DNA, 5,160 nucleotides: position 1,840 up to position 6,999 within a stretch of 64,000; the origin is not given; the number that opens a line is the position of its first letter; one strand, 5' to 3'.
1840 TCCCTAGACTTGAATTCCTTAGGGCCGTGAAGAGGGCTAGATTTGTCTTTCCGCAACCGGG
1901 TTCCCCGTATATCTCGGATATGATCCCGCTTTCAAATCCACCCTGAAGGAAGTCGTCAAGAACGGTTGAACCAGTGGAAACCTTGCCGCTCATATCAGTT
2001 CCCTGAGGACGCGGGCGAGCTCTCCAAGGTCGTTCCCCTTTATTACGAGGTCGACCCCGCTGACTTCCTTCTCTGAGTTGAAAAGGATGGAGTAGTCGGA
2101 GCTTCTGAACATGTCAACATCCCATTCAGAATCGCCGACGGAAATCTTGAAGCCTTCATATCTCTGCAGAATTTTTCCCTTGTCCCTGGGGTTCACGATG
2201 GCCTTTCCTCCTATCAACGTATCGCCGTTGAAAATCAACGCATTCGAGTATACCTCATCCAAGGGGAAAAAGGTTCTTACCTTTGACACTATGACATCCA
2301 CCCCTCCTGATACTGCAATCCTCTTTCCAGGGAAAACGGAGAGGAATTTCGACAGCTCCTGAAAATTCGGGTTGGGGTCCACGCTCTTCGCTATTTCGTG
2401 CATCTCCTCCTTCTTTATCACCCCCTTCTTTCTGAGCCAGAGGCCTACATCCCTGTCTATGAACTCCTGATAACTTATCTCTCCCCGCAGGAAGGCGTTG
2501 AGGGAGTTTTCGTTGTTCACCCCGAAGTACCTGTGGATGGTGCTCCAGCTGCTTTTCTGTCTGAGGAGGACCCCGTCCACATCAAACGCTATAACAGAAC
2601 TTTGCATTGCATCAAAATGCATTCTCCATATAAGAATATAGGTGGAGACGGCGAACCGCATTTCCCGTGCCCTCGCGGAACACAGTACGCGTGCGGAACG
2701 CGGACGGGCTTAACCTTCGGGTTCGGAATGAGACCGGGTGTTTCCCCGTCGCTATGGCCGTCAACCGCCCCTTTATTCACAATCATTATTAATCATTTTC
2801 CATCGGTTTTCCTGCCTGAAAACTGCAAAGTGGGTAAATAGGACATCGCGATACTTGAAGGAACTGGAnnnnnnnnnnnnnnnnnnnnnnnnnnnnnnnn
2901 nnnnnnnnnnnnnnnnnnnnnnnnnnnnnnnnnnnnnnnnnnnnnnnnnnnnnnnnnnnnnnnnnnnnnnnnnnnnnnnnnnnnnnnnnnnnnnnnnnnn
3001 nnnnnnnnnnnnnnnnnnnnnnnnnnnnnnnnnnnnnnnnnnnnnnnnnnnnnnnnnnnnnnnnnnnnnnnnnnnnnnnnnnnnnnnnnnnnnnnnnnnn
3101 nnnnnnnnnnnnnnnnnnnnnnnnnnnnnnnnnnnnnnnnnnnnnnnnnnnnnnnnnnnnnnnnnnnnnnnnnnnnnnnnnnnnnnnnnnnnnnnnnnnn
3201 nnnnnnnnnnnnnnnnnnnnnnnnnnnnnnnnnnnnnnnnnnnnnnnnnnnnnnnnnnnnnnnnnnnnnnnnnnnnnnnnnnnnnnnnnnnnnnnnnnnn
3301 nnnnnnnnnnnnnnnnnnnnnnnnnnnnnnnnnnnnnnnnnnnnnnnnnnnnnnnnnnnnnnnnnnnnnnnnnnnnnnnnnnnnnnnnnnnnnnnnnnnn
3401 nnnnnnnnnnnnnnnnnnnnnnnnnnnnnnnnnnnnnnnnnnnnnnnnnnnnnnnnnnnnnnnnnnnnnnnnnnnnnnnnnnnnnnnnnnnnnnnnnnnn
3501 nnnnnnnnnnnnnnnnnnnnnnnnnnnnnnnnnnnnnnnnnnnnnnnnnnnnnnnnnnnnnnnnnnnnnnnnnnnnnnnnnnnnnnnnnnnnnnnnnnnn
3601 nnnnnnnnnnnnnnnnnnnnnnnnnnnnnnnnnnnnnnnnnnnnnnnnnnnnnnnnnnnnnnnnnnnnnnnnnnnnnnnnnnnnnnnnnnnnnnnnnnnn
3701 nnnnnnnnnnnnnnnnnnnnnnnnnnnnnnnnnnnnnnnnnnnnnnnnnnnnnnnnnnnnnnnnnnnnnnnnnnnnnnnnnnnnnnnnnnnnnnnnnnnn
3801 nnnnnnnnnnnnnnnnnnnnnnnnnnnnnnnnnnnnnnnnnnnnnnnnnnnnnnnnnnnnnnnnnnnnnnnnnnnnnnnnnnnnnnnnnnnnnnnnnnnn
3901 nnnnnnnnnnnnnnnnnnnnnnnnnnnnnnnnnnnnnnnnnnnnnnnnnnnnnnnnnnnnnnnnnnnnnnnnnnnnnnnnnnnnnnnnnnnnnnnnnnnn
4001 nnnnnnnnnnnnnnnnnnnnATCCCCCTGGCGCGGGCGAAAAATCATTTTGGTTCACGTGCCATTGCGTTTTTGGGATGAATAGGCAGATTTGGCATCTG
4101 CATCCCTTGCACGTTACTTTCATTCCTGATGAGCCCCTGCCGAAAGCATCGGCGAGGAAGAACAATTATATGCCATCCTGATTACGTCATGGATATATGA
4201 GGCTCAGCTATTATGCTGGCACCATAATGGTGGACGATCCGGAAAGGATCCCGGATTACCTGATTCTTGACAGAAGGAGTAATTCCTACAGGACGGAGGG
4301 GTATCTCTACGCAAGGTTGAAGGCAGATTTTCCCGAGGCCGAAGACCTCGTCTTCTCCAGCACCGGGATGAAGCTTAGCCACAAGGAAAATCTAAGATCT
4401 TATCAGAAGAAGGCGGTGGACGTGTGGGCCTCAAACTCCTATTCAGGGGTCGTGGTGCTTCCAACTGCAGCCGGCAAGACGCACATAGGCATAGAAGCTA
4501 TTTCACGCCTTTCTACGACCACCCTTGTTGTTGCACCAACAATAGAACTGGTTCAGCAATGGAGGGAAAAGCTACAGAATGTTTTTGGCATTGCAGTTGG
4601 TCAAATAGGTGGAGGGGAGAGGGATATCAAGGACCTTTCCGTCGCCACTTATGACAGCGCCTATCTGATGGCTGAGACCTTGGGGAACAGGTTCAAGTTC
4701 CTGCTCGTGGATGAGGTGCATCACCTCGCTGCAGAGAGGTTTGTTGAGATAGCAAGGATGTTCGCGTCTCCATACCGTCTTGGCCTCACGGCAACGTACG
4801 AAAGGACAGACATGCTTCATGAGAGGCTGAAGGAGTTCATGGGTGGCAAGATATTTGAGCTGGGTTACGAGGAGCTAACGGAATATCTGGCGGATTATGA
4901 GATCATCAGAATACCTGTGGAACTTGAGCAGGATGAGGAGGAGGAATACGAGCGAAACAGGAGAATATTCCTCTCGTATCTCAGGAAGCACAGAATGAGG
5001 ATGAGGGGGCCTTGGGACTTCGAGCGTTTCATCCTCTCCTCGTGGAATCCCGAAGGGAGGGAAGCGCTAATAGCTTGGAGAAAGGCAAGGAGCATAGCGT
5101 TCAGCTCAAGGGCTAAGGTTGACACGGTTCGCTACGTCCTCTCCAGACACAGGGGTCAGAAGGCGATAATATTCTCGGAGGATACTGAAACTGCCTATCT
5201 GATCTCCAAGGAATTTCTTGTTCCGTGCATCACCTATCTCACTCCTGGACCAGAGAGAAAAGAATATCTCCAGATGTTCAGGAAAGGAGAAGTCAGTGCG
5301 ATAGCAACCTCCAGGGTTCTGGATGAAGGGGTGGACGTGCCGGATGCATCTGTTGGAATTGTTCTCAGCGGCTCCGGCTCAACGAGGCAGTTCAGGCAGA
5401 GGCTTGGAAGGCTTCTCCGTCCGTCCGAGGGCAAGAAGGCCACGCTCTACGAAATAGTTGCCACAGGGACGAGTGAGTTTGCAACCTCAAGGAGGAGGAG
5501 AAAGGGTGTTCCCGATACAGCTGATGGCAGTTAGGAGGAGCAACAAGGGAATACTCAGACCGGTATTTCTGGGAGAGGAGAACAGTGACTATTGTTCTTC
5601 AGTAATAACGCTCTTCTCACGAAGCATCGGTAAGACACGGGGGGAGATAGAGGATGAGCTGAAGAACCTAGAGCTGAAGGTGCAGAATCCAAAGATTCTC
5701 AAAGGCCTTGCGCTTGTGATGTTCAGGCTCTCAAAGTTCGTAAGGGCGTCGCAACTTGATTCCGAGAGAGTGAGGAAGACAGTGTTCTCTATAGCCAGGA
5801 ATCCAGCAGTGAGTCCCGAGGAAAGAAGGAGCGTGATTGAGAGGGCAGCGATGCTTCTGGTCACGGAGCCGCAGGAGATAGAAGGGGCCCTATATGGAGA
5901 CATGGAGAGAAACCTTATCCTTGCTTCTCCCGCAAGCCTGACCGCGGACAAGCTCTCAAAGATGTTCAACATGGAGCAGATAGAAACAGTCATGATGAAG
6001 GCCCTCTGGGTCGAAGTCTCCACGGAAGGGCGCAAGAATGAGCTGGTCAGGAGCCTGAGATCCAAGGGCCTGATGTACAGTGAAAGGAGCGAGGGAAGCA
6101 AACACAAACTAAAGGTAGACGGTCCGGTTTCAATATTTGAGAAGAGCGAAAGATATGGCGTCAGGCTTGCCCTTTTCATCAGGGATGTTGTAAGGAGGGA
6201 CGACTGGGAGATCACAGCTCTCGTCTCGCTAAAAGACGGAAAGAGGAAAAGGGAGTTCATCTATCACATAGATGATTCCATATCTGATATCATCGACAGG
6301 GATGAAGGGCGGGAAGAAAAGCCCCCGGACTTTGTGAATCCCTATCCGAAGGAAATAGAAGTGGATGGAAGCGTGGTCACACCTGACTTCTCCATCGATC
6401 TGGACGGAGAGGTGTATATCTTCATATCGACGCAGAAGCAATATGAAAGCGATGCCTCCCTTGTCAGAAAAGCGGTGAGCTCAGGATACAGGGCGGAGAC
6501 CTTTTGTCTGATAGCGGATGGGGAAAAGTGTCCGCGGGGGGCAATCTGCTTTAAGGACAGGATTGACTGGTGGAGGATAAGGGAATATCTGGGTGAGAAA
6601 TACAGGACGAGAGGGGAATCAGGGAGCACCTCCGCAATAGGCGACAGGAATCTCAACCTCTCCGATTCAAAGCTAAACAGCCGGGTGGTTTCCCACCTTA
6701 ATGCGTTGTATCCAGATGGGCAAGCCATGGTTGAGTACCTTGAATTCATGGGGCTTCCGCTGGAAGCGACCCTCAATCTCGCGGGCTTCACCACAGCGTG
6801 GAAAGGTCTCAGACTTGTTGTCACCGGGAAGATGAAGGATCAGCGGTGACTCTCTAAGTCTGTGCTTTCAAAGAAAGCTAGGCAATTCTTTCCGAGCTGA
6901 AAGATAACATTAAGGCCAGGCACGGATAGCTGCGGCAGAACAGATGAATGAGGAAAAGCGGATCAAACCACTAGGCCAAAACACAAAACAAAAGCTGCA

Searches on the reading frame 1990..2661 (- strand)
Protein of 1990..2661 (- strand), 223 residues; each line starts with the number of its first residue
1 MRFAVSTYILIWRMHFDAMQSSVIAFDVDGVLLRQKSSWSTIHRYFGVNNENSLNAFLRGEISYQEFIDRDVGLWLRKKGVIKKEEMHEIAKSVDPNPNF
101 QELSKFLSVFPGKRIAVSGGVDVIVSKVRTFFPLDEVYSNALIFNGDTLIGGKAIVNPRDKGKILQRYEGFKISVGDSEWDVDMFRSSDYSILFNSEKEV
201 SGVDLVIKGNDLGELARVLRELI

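Call 77: search_protein_families(library=pfam, proteins=[window:1990-2661:-], max_evalue=1)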
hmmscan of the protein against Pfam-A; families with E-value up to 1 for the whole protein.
window:1990-2661:- (223 aa): 4 families
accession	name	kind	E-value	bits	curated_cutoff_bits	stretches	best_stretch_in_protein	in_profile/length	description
PF00702.32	Hydrolase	-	7.7e-05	23.6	26.4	1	23-188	3-190/191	haloacid dehalogenase-like hydrolase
PF12710.13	HAD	-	0.0086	17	27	1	24-186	1-189/189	haloacid dehalogenase-like hydrolase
PF21407.2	SduA_N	-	0.11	13.1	27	1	28-67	9-48/102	Shedu protein SduA, N-terminal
PF08282.18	Hydrolase_3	-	0.11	12.6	20.9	0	173-193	207-227/255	haloacid dehalogenase-like hydrolase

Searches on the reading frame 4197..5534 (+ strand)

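Call 57: search_protein_families(library=pfam, proteins=[window:4197-5534:+], max_evalue=0.001)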
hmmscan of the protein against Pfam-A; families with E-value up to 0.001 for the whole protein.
window:4197-5534:+ (445 aa): 5 families
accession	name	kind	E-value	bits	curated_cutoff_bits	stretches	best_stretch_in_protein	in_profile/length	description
PF04851.21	ResIII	-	2.8e-27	96.1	22.5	1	65-203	3-164/164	Type III restriction enzyme, res subunit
PF16203.11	ERCC3_RAD25_C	-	5.4e-18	65.6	27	1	300-436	38-183/248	ERCC3/RAD25/XPB C-terminal helicase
PF00271.37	Helicase_C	-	1.7e-15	57.7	23.5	1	307-408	2-108/110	Helicase conserved C-terminal domain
PF00270.35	DEAD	-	3.1e-11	43.7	26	1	68-203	2-162/167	DEAD/DEAH box helicase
PF18458.6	XPB_DRD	-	1.7e-06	28.3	26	1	3-44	1-45/57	Xeroderma pigmentosum group B helicase damage recognition domain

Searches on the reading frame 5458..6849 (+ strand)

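Call 57: search_protein_families(library=pfam, proteins=[window:5458-6849:+], max_evalue=0.001)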
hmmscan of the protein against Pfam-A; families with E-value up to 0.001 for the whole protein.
window:5458-6849:+ (463 aa): 1 family
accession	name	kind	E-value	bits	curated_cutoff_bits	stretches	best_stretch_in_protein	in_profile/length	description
PF05626.16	DUF790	-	2.4e-75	254.2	28.8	1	18-378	2-387/387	Protein of unknown function (DUF790)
